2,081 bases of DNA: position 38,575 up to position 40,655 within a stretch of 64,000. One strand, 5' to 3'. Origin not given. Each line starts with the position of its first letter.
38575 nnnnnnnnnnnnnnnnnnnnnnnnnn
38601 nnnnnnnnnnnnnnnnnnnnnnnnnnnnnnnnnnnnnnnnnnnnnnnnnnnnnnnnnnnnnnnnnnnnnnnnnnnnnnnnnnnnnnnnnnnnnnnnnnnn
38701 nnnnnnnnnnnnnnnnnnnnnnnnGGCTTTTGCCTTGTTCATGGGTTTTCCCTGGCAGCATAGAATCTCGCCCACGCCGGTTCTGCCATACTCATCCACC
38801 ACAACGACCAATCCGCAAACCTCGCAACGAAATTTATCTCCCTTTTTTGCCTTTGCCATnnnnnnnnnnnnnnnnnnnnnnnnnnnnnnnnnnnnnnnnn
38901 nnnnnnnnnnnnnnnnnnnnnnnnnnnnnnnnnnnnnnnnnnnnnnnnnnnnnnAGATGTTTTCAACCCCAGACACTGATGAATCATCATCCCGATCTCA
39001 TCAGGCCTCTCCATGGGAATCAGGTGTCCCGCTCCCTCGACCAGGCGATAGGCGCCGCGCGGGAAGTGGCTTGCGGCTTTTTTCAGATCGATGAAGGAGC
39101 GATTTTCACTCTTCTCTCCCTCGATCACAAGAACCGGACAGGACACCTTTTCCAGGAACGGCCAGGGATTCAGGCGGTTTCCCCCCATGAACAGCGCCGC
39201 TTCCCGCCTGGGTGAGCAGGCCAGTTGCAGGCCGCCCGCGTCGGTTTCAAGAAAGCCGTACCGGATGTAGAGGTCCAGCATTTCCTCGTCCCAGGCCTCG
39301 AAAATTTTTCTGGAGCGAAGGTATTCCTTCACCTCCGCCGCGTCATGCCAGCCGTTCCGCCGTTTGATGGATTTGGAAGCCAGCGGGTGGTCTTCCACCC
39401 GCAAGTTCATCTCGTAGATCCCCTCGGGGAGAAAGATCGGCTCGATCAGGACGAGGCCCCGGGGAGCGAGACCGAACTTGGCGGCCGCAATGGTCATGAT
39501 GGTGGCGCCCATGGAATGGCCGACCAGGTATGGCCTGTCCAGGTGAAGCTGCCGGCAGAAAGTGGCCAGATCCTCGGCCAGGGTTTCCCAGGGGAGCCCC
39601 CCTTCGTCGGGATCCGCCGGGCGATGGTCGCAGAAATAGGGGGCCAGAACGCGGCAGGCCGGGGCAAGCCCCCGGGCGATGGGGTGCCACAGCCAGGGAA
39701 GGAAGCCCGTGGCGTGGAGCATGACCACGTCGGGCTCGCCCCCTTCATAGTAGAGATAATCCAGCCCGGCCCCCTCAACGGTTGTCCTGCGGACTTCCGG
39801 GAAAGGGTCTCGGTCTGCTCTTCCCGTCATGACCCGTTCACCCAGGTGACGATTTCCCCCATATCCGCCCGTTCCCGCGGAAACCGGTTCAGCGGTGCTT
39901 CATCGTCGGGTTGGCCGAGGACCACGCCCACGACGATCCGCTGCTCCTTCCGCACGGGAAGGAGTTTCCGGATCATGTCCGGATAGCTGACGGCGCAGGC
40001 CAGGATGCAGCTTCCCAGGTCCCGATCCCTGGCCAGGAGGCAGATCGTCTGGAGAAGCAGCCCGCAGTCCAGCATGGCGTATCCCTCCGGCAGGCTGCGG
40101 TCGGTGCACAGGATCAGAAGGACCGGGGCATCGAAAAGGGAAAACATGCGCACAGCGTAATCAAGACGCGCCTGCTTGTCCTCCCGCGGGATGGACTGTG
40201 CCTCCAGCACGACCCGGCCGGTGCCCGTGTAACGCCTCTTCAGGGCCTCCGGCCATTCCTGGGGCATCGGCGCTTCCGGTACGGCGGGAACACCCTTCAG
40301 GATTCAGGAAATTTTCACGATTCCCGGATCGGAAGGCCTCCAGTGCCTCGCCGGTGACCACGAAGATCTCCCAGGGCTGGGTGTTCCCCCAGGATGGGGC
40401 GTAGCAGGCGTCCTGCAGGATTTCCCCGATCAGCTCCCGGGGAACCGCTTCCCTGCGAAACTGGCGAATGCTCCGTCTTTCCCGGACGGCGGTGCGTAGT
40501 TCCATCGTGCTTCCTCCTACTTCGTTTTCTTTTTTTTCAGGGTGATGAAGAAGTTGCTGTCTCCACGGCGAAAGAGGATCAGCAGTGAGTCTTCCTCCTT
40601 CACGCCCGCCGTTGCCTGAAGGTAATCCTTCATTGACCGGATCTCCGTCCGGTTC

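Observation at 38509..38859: Desulforedoxin Fe(Cys)4 domain fused to a histone-H1-like Lys/Ala/Pro tail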

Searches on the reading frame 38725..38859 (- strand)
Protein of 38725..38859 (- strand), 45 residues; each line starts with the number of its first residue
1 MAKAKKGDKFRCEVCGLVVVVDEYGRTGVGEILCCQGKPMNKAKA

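Call 37: search_protein_representatives(alignment_id=A2)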
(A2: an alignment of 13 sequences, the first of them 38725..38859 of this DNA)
Query: 13 sequences, 44 profile positions. Proteins with E-value up to 0.001 (for the whole library): 365; up to 1e-10: 38; up to 1e-30: 0. The best 150 are listed.
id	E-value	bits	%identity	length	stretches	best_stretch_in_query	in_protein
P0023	8.1e-20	86.6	-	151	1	1-44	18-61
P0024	4.0e-18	81.2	-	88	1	1-44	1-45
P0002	2.8e-17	78.5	-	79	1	1-44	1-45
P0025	5.2e-17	77.6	-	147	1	1-43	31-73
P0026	5.4e-17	77.6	-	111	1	1-44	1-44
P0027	1.2e-16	76.4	-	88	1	1-43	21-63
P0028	3.0e-16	75.2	-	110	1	1-44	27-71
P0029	5.5e-16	74.3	-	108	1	1-43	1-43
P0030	7.3e-16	73.9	-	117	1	1-43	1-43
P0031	9.1e-16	73.6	-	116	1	1-40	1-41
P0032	1.2e-15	73.3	-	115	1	1-40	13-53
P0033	2.2e-15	72.4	-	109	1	1-43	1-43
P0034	3.1e-15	71.9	-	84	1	1-43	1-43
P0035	1.3e-14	69.9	-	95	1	1-43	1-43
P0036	5.5e-14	67.9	-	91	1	1-44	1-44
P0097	4.0e-09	52.4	-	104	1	5-44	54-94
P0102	5.4e-09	52.0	-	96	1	6-43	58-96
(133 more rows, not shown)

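Call 41: search_solved_structures(query=A2, max_evalue=1, show_alignments=3)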
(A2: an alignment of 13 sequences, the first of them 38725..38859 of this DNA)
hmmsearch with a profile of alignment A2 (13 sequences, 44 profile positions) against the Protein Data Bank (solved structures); distinct sequences matched with E-value up to 1: 10.
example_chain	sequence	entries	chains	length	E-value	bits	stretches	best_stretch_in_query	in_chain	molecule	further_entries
1cfw_A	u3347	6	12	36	2.7e-06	30.5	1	5-41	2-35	PROTEIN (DESULFOREDOXIN) | DESULFOREDOXIN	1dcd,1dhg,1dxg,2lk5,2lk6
1dfx_A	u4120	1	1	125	0.00037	23.6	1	8-40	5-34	DESULFOFERRODOXIN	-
1vzg_A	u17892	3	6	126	0.0077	19.4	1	9-40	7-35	DESULFOFERRODOXIN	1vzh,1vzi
2ji1_A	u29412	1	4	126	0.0086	19.3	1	9-40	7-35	Desulfoferrodoxin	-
2ji2_A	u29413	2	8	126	0.01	19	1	9-40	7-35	Desulfoferrodoxin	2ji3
9fhl_C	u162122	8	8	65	0.26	14.5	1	6-34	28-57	Small zinc finger protein HVO-2753-like zinc-binding pocket domain-containing protein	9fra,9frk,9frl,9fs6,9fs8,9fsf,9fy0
8hil_L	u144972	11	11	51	0.26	14.5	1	4-17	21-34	DNA-directed RNA polymerases II, IV and V subunit 12 | DNA-directed RNA polymerase II, IV and V subunit 12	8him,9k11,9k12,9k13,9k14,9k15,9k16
7eu0_L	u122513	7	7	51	0.26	14.5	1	4-17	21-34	DNA-directed RNA polymerases II, IV and V subunit 12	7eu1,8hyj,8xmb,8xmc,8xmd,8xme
9e71_Bc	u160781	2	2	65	0.35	14.1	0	5-18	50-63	Small zinc finger protein HVO-2753-like zinc-binding pocket domain-containing protein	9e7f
6ghs_A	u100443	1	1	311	0.67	13.2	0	8-22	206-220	TagI restriction endonuclease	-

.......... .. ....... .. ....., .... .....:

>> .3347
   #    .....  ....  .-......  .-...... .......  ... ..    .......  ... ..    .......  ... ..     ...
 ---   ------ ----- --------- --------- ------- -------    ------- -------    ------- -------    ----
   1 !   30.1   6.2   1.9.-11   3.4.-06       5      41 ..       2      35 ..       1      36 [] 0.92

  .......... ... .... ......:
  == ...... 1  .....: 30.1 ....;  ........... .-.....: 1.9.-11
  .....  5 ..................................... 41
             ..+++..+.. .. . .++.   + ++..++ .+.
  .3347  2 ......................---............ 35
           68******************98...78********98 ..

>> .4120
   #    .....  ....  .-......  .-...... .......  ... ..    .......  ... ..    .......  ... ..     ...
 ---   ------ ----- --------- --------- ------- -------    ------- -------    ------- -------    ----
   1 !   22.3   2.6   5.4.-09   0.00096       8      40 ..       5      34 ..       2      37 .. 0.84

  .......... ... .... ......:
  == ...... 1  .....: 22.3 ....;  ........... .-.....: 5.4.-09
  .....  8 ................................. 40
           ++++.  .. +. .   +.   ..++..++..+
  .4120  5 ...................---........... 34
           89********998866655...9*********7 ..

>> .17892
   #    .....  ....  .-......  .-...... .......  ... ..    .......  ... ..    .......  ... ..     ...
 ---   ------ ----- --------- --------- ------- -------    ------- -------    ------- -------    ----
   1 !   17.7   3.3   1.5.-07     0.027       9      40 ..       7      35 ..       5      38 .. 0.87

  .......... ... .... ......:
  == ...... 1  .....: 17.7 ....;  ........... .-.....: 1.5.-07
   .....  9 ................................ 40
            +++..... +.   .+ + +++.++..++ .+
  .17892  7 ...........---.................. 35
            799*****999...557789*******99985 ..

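Call 60: predict_structure(alignment_id=A4)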
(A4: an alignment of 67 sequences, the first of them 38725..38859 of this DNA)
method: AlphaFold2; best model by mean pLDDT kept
length: 45 residues; sequences in the alignment: 67
mean_pLDDT: 85.1   pTM: 0.61
mean pLDDT of the five models: 85.1, 82.5, 81.5, 80.1, 75.9
residues with pLDDT >= 90: 22; 70-90: 17; 50-70: 6; < 50: 0
segments of 3 or more residues with pLDDT < 50: none
pLDDT, mean of each block of 10 residues (from residue 1): 81 94 77 91 79
secondary structure, 60 per line:
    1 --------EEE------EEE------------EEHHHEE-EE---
elements in order: E9-11 E18-20

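Call 62: fold_search(model_id=the predicted structure, library=pdb)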
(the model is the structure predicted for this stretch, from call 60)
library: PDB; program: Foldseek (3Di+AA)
matches with E <= 10: 240; with E <= 0.001: 0
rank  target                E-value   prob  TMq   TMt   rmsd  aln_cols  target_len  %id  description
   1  1dxg_A                1.8e-02  1.00  0.71  0.86   1.5        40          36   45  CRYSTAL STRUCTURE OF DESULFOREDOXIN FROM DESULFOVIBRIO GIGAS AT 1.8 A RESOLUTION (released 1997-11-12)
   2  2ji2_A                5.7e-02  1.00  0.67  0.26   1.7        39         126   33  X-ray structure of E114A mutant of superoxide reductase from Desulfoarculus baarsii in the native, reduced form (released 2007-05-01)
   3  2ji2_B                8.8e-02  1.00  0.67  0.26   1.7        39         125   33  X-ray structure of E114A mutant of superoxide reductase from Desulfoarculus baarsii in the native, reduced form (released 2007-05-01)
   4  1dfx                  8.8e-02  1.00  0.66  0.26   1.8        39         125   33  DESULFOFERRODOXIN FROM DESULFOVIBRIO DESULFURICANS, ATCC 27774 (released 1998-10-14)
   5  2ji1_A                9.4e-02  1.00  0.66  0.26   1.8        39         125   33  X-ray structure of wild-type superoxide reductase from Desulfoarculus baarsii (released 2007-05-01)
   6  1vzg_A                1.5e-01  1.00  0.66  0.26   1.8        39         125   33  Structure of superoxide reductase bound to ferrocyanide and active site expansion upon X-ray induced photoreduction (released 2004-08-27)
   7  7pt7_6                7.1e-01  0.51  0.46  0.06   4.1        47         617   15  Structure of MCM2-7 DH complexed with Cdc7-Dbf4 in the presence of ADP:BeF3, state I (released 2022-06-08)
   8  9bcx_2                1.2e+00  0.47  0.52  0.05   3.2        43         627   19  Cryo-EM structure of the S. cerevisiae ORC-Cdc6-Mcm2-7-DNA complex with a fully closed Mcm2-Mcm5 DNA entry gate (released 2025-01-01)
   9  8q6o_4                1.5e+00  0.47  0.54  0.12   2.9        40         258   18  X. laevis CMG dimer bound to dimeric DONSON - without ATPase (released 2023-10-18)
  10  7plo_7                1.5e+00  0.47  0.54  0.06   3.1        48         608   17  H. sapiens replisome-CUL2/LRR1 complex (released 2021-11-10)
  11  6xty_2                1.6e+00  0.41  0.52  0.06   2.7        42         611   21  CryoEM structure of human CMG bound to AND-1 (CMGA) (released 2020-05-27)
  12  6xtx_2                1.6e+00  0.41  0.52  0.05   2.7        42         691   21  CryoEM structure of human CMG bound to ATPgammaS and DNA (released 2020-05-27)
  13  9e2w_2                1.8e+00  0.38  0.53  0.05   3.2        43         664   19  Cryo-EM structure of yeast CMG helicase stalled at G4-containing DNA template, state 1 (released 2025-03-26)
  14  8xgc_6                1.8e+00  0.16  0.38  0.05   5.2        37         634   22  Structure of yeast replisome associated with FACT and histone hexamer, Composite map (released 2024-02-14)
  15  9bcx_4                2.1e+00  0.35  0.54  0.05   2.9        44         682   27  Cryo-EM structure of the S. cerevisiae ORC-Cdc6-Mcm2-7-DNA complex with a fully closed Mcm2-Mcm5 DNA entry gate (released 2025-01-01)
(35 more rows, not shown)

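Call 74: find_encoding_contigs(protein=P0102, flank=5000, max_places=3)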
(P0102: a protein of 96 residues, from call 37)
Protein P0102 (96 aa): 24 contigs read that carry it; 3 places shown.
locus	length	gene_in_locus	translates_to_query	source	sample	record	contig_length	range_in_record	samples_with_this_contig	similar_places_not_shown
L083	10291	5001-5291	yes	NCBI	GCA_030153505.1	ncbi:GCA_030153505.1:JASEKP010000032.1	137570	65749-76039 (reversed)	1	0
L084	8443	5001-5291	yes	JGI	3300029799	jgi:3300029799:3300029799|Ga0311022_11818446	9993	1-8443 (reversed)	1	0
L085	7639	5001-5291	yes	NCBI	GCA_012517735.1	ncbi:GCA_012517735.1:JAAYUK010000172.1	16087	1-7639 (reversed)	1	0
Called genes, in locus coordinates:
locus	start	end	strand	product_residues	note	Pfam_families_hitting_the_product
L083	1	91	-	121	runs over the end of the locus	PF03899:ATP-synt_I (weak)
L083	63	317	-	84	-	PF09527:ATPase_gene1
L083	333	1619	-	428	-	PF00202:Aminotran_3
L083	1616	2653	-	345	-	PF01590:GAF, PF13185:GAF_2, PF13492:GAF_3, PF00990:GGDEF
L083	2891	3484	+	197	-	PF02545:Maf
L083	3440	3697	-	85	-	-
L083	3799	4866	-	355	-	PF01207:Dus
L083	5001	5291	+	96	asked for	-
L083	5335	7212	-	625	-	PF00483:NTP_transferase, PF12804:NTP_transf_3, PF01636:APH, PF02958:EcKL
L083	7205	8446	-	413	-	PF07075:NamZ_N, PF20732:NamZ_C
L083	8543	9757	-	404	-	PF13263:PHP_C (faint), PF27218:MJ0043_C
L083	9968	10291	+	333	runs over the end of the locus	PF00027:cNMP_binding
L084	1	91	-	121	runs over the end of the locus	PF03899:ATP-synt_I (weak)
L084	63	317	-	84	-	PF09527:ATPase_gene1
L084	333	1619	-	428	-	PF00202:Aminotran_3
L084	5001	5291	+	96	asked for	-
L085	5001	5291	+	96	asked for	-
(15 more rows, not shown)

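Call 75: find_encoding_contigs(protein=P0097, flank=4000, max_places=2)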
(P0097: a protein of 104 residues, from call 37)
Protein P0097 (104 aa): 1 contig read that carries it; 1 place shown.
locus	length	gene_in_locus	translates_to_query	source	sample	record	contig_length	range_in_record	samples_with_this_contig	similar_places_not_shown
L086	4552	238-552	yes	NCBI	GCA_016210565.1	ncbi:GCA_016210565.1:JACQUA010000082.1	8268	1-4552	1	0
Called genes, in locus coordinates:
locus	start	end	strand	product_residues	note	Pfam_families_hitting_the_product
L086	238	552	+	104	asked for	-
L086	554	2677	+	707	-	PF03190:Thioredox_DsbH, PF13899:Thioredoxin_7, PF13098:Thioredoxin_2 (faint)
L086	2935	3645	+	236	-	PF00881:Nitroreductase, PF14512:TM1586_NiRdase (faint)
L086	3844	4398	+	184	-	PF05685:Uma2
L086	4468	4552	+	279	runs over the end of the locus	PF00795:CN_hydrolase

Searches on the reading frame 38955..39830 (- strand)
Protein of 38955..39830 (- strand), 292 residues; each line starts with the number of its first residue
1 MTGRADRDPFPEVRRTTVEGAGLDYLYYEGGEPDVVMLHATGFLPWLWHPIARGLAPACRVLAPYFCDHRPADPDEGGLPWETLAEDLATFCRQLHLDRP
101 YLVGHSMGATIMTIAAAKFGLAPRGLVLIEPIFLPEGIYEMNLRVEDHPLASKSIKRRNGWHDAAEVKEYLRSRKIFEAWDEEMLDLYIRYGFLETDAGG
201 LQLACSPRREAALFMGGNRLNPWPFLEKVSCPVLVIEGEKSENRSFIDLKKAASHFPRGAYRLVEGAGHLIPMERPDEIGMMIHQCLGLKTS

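Call 3: search_protein_families(library=pfam, proteins=[window:38955-39830:-], max_evalue=1)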
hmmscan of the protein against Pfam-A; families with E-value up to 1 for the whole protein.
window:38955-39830:- (292 aa): 6 families
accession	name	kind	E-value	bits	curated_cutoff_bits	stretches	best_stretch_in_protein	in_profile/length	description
PF12697.13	Abhydrolase_6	-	1e-18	69.2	26.3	1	35-279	1-214/217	Alpha/beta hydrolase family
PF00561.26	Abhydrolase_1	-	2.2e-12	47.6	25.8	1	35-276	3-245/245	alpha/beta hydrolase fold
PF12146.15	Hydrolase_4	-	0.00013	21.8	27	1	81-136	55-114/239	Serine aminopeptidase, S33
PF00975.26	Thioesterase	-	0.0005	20.8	26.4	1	36-127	4-98/226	Thioesterase domain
PF03096.20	Ndr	-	0.025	13.7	23.3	1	82-141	83-142/283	Ndr family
PF07859.19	Abhydrolase_3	-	0.15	12.3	25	1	95-133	68-110/210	alpha/beta hydrolase fold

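Call 68: search_protein_families(library=ncbifam, proteins=[window:38955-39830:-], max_evalue=0.00001)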
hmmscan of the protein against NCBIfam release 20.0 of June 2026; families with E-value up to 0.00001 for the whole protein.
window:38955-39830:- (292 aa): 8 families
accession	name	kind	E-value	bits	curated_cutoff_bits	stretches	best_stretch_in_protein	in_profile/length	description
TIGR03056.1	bchO_mg_che_rel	equivalog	1.5e-14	53.7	172.55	1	28-132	21-129/278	alpha/beta fold hydrolase BchO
NF011457.0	PRK14875.1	equivalog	3.3e-12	46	307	1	9-132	108-232/372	acetoin dehydrogenase dihydrolipoyllysine-residue acetyltransferase subunit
NF051488.1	bifunc_PcaDC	exception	7.7e-12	45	390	0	226-287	189-250/375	bifunctional 3-oxoadipate enol-lactonase/4-carboxymuconolactone decarboxylase PcaDC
NF051487.1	bifunc_PcaCD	exception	5.3e-10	38.9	430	0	34-127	174-267/413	bifunctional 4-carboxymuconolactone decarboxylase/3-oxoadipate enol-lactonase PcaCD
TIGR02427.1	protocat_pcaD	equivalog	1.3e-08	34.6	255.85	0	226-285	189-248/251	3-oxoadipate enol-lactonase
TIGR03695.1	menH_SHCHC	equivalog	1.2e-07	31.4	208.55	0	217-287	182-251/252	2-succinyl-6-hydroxy-2,4-cyclohexadiene-1-carboxylate synthase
NF007954.0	PRK10673.1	equivalog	1.4e-06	27.7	399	0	223-287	188-252/255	esterase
NF002938.0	PRK03592.1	equivalog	1.9e-06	27.4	241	0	11-146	10-144/298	haloalkane dehalogenase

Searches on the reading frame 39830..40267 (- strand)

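Call 3: search_protein_families(library=pfam, proteins=[window:39830-40267:-], max_evalue=1)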
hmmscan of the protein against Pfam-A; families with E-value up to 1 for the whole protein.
window:39830-40267:- (146 aa): 2 families
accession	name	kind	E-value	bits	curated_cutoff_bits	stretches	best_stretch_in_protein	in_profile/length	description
PF00881.29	Nitroreductase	-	5.4e-09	36.9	23.5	1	26-118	64-166/167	Nitroreductase family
PF14512.11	TM1586_NiRdase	-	0.014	15.5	27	1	66-135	82-144/215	Putative TM nitroreductase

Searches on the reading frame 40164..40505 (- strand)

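Call 3: search_protein_families(library=pfam, proteins=[window:40164-40505:-], max_evalue=1)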
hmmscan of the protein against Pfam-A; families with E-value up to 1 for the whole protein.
window:40164-40505:- (114 aa): 2 families
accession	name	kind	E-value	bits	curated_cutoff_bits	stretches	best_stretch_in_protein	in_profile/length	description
PF00881.29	Nitroreductase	-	4e-16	60.1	23.5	1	7-60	1-55/167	Nitroreductase family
PF14512.11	TM1586_NiRdase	-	0.00061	19.9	27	2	3-31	2-30/215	Putative TM nitroreductase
